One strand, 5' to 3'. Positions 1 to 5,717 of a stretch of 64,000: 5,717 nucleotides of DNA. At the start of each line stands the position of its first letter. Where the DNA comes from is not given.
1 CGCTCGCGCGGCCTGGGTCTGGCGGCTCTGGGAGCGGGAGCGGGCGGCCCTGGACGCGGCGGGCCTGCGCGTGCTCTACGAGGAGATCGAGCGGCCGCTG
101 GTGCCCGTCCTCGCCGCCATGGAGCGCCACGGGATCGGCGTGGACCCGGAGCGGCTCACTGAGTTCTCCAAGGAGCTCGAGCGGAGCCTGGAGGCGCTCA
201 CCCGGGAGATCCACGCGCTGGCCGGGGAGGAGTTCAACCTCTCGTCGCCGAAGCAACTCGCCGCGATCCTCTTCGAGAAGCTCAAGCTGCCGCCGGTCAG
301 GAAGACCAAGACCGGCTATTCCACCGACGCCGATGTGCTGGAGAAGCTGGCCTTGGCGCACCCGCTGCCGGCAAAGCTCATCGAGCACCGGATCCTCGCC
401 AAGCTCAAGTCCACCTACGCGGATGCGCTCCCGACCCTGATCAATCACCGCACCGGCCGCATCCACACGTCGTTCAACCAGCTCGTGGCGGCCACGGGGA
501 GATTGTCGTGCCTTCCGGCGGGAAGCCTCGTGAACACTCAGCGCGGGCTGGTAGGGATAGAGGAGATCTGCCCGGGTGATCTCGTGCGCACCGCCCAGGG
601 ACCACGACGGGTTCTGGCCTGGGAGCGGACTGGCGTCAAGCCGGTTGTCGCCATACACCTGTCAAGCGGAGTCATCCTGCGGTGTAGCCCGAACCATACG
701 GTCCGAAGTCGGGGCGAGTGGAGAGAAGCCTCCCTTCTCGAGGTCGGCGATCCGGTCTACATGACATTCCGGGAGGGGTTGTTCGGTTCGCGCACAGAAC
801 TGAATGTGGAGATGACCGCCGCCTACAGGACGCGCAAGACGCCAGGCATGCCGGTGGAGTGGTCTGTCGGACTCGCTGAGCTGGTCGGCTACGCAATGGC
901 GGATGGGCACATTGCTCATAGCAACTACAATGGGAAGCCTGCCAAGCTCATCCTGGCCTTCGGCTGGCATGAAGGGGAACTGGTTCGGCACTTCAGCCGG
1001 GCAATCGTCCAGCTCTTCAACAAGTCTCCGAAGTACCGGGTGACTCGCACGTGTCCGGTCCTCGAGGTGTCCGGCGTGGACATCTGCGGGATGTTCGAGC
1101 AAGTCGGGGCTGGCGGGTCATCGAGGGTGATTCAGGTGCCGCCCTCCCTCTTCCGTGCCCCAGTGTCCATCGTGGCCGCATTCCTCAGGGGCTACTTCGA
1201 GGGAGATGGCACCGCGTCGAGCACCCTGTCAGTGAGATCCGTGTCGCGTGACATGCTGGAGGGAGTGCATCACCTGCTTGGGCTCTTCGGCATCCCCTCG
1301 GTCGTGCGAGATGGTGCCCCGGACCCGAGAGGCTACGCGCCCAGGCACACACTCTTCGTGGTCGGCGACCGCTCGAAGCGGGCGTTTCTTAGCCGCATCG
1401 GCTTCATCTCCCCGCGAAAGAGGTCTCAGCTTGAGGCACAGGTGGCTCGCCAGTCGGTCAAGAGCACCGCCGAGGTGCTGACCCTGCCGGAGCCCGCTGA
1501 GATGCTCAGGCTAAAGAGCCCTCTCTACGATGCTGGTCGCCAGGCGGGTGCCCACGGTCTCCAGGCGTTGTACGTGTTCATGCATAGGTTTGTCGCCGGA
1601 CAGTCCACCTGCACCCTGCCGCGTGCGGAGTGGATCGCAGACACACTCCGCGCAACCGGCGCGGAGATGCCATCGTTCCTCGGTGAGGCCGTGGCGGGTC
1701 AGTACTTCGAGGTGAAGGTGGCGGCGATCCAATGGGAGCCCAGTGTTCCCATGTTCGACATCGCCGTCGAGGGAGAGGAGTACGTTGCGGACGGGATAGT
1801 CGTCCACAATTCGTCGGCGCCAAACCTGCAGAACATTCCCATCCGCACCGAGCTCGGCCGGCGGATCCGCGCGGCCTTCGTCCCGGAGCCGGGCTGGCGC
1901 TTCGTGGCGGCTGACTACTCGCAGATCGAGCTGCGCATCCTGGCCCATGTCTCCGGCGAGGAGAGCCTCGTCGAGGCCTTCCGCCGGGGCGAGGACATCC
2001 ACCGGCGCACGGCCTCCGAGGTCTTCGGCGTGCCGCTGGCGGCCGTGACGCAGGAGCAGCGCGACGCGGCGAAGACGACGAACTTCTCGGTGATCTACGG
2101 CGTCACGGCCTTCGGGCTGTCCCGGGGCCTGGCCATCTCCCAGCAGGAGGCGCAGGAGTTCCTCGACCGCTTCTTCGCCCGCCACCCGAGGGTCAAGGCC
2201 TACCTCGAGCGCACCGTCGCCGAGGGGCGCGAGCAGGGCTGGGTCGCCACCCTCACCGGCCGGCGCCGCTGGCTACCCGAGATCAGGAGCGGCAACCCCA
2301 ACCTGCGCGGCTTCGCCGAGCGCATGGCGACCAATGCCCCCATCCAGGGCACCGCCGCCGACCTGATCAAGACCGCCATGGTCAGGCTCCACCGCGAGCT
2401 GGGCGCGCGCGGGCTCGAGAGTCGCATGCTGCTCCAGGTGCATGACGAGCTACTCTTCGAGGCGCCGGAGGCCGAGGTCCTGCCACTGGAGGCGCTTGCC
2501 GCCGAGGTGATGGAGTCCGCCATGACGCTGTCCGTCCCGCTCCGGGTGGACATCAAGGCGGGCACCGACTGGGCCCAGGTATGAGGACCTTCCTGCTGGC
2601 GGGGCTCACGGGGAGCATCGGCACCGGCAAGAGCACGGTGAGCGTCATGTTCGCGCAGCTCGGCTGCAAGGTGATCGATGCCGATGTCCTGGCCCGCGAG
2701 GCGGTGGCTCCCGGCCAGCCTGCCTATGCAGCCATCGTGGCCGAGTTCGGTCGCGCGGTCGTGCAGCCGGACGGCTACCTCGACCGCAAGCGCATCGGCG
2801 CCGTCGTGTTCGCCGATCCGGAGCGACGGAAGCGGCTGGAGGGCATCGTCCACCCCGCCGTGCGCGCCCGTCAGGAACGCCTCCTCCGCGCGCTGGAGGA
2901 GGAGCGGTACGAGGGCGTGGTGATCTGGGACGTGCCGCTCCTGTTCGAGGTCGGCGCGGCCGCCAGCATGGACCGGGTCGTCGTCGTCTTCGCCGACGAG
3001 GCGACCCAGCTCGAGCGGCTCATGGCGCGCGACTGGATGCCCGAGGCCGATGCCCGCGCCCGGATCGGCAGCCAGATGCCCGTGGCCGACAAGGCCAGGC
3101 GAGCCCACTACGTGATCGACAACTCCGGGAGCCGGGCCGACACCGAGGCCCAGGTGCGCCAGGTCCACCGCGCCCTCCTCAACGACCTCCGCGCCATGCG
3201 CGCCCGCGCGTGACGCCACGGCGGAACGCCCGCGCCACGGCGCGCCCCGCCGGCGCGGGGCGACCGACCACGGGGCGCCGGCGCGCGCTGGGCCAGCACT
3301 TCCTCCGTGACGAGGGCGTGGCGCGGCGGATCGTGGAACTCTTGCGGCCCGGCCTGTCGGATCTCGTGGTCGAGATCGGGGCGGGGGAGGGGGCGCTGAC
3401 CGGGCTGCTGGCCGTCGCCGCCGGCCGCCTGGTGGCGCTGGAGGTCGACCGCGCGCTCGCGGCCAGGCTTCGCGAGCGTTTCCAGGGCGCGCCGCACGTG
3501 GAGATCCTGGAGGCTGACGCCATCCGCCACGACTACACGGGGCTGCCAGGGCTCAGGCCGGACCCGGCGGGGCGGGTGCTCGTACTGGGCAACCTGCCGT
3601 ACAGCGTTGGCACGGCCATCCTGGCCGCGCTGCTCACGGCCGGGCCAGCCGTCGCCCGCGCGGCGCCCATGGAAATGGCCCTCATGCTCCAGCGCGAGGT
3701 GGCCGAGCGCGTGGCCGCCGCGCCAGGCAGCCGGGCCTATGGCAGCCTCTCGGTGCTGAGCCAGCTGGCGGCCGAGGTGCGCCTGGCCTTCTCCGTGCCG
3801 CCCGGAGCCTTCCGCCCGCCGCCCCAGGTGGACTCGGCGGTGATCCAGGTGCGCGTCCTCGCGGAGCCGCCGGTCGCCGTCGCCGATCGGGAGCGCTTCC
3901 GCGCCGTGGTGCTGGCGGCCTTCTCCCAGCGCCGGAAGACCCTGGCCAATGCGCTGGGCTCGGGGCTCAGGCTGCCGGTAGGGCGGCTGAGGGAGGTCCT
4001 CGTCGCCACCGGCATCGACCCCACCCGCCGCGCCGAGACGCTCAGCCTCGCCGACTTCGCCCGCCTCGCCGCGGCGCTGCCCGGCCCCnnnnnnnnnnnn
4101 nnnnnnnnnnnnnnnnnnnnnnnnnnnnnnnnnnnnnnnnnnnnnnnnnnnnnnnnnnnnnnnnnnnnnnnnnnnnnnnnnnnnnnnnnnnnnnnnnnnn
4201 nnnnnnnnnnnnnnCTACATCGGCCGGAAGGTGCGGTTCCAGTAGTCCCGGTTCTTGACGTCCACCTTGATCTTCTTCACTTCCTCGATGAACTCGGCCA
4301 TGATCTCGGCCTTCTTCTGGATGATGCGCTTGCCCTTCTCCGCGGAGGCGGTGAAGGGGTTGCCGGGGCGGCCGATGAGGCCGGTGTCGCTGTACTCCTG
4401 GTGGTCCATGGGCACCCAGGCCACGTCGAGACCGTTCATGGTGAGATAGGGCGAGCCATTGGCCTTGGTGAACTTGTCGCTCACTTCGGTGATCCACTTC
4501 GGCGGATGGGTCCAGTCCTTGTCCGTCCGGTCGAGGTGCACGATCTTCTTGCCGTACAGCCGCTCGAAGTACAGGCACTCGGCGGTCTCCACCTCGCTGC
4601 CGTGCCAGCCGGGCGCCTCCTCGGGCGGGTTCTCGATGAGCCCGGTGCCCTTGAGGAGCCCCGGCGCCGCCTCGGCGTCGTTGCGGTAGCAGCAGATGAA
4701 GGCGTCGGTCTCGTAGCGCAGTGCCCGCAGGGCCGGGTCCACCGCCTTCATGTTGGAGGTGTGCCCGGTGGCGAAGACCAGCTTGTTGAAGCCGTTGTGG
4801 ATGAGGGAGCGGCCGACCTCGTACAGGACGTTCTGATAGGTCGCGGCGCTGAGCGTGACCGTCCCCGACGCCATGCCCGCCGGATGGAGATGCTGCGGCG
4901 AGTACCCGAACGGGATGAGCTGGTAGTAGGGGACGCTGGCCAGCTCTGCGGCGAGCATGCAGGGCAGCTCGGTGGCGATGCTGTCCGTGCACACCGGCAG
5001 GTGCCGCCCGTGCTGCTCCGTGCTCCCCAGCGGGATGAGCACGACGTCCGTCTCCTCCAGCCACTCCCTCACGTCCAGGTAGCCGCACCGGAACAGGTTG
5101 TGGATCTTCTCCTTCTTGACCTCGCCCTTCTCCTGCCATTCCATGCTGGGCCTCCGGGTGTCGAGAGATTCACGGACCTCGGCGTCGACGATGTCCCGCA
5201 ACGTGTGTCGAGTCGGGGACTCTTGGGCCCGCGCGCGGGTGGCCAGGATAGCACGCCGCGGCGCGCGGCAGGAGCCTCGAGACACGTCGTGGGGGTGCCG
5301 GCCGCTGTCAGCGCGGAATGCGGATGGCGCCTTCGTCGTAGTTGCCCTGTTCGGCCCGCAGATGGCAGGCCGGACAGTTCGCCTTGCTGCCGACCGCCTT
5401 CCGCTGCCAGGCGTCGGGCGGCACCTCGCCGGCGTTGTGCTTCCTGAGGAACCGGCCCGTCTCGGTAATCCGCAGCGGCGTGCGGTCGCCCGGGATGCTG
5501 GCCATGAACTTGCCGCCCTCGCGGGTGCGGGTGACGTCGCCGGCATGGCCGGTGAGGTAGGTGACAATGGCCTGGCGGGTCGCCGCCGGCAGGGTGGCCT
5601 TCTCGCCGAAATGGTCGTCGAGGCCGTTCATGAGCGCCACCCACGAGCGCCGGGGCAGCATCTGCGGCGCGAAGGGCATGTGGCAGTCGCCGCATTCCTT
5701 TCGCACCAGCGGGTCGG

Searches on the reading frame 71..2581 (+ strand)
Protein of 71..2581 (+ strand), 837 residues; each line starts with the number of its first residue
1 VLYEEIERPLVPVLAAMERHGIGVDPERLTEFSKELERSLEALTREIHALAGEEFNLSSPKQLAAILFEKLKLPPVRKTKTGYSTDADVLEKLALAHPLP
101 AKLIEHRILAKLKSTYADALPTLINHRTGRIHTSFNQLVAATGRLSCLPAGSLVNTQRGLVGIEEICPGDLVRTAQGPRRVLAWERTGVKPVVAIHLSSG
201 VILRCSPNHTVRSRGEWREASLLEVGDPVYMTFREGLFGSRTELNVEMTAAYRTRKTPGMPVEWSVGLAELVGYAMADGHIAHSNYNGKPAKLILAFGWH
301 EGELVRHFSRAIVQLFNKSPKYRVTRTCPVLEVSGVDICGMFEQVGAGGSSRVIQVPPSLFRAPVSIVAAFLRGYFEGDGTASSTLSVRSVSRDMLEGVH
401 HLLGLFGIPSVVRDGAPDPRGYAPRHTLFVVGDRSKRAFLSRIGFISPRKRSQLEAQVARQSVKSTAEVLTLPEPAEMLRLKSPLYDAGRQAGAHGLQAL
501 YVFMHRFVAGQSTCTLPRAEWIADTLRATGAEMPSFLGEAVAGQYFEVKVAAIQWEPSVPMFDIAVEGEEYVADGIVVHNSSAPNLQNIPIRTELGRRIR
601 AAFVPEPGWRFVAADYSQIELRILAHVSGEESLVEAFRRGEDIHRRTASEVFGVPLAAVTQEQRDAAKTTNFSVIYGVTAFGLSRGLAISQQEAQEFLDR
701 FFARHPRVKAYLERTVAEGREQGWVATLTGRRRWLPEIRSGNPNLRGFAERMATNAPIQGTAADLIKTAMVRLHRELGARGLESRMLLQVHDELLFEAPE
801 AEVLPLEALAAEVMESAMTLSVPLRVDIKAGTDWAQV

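Call 17: search_protein_families(library=ncbifam, proteins=[window:71-2581:+], max_evalue=1e-8)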
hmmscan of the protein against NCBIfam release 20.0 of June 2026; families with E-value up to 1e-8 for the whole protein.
window:71-2581:+ (837 aa): 11 families
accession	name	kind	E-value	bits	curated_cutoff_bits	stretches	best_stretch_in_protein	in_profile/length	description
NF004397.1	PRK05755.1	equivalog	8.5e-186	620.1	720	2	581-836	632-887/889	DNA polymerase I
TIGR00593.1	pola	equivalog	3.4e-179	598.2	600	2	581-836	633-888/890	DNA polymerase I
NF011539.0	PRK14975.1-3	equivalog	1.2e-79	268.3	640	2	582-836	378-627/628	bifunctional 3'-5' exonuclease/DNA polymerase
NF011540.0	PRK14975.1-4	equivalog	9.5e-55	186.2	601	2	580-835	326-574/576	bifunctional 3'-5' exonuclease/DNA polymerase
NF011541.0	PRK14975.2-1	equivalog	3.1e-46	157.9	871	1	581-817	366-614/645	bifunctional 3'-5' exonuclease/DNA polymerase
NF011542.0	PRK14975.2-2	equivalog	1.2e-42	146.1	1061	1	580-829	518-782/802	bifunctional 3'-5' exonuclease/DNA polymerase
NF038380.1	phage_DpoZ_1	exception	3.8e-40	137.9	500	2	581-835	337-603/607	aminoadenine-incorporating DNA polymerase DpoZ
NF011543.0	PRK14975.2-3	equivalog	1e-32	113.1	1139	1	579-816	556-815/853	bifunctional 3'-5' exonuclease/DNA polymerase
NF011538.0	PRK14975.1-1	equivalog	1.1e-21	76.9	389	1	595-820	311-534/557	bifunctional 3'-5' exonuclease/DNA polymerase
NF038381.1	phage_DpoZ_2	exception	3.4e-13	48.8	350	1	602-714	497-615/754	aminoadenine-incorporating DNA polymerase DpoZ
NF011418.0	PRK14845.1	equivalog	3.5e-11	41.6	756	1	350-465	212-318/1049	translation initiation factor IF-2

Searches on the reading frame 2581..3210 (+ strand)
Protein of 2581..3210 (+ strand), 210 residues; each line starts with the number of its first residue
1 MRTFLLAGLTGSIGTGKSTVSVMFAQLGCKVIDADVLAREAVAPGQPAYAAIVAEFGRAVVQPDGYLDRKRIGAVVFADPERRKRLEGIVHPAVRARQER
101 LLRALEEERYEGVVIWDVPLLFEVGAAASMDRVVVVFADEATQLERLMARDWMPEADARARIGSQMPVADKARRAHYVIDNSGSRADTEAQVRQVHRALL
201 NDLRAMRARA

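Call 17: search_protein_families(library=ncbifam, proteins=[window:2581-3210:+], max_evalue=1e-8)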
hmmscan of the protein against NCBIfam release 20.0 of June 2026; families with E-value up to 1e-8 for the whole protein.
window:2581-3210:+ (210 aa): 2 families
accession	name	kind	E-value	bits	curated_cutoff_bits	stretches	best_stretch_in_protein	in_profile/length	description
NF002879.0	PRK03333.1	equivalog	1.1e-57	195.9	215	1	5-197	2-191/395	dephospho-CoA kinase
TIGR00152.1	TIGR00152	equivalog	2.2e-53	180.9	65.55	1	7-193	2-187/188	dephospho-CoA kinase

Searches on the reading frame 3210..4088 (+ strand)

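Call 17: search_protein_families(library=ncbifam, proteins=[window:3210-4088:+], max_evalue=1e-8)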
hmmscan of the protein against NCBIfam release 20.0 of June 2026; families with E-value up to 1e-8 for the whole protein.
window:3210-4088:+ (293 aa): 14 families
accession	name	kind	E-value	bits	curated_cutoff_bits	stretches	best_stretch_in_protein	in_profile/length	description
TIGR00755.1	ksgA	equivalog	4.9e-68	229.2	171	1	24-289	4-255/256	16S rRNA (adenine(1518)-N(6)/adenine(1519)-N(6))-dimethyltransferase RsmA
NF000499.2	Erm23S_rRNA_broad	equivalog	6e-45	153.5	212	1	27-286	1-240/244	23S ribosomal RNA methyltransferase Erm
NF011486.0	PRK14896.1-1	equivalog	3.6e-39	134.5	450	1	26-288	25-274/284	16S ribosomal RNA methyltransferase A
NF000337.1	erm_SHROVE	exception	9.1e-32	110.3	320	1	23-249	2-211/248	ErmE/ErmH/ErmO/ErmR family 23S rRNA (adenine(2058)-N(6))-methyltransferase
NF012218.0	erm_38_23S_MT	exception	4.8e-27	94.9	800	1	19-287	4-255/386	23S rRNA (adenine(2058)-N(6))-methyltransferase Erm(38)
NF042988.1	Erm46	exception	3.7e-22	78.8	503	1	24-248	8-211/255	23S rRNA (adenine(2058)-N(6))-methyltransferase Erm(46)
NF000047.1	ErmV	exception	1.6e-19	70.3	500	1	24-250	8-219/259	23S rRNA (adenine(2058)-N(6))-methyltransferase Erm(V)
NF000024.1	ErmS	exception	5e-18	65.5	675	1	16-245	52-266/319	23S rRNA (adenine(2058)-N(6))-methyltransferase Erm(S)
NF042938.1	Erm55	exception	1e-17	64.1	525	1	24-248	8-211/270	23S rRNA (adenine(2058)-N(6))-methyltransferase Erm(55)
NF000087.1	ErmO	exception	1.8e-17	63.6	450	1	18-284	3-251/259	23S rRNA (adenine(2058)-N(6))-methyltransferase Erm(O)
NF000468.1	Erm37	exception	2.6e-15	56.9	350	1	23-215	7-169/179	23S rRNA (adenine(2058)-N(6))-methyltransferase Erm(37)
NF000058.2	Erm41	exception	2e-12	47.4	350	1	23-215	6-171/173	23S rRNA (adenine(2058)-N(6))-methyltransferase Erm(41)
NF012223.0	erm_F_23S_MT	exception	1.1e-11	44.5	575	1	25-215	9-183/266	23S rRNA (adenine(2058)-N(6))-methyltransferase Erm(F)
NF000077.1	Erm42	exception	2.7e-09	36.7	600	1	50-232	41-207/303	23S rRNA (adenine(2058)-N(6))-methyltransferase Erm(42)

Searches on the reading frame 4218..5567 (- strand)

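Call 17: search_protein_families(library=ncbifam, proteins=[window:4218-5567:-], max_evalue=1e-8)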
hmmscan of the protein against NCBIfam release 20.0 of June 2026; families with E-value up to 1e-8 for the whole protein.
window:4218-5567:- (450 aa): 3 families
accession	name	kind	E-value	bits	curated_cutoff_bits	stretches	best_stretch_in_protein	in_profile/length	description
TIGR03964.1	mycofact_creat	equivalog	5e-22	78.6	172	1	171-303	11-142/228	mycofactocin biosynthesis peptidyl-dipeptidase MftE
TIGR04448.1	creatininase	equivalog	6.5e-20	71.8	235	1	165-284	6-130/246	creatininase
NF041098.2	diketo_inos_hlase_IolN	equivalog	1.1e-13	51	245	1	164-431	15-266/307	3-dehydro-scyllo-inosose hydrolase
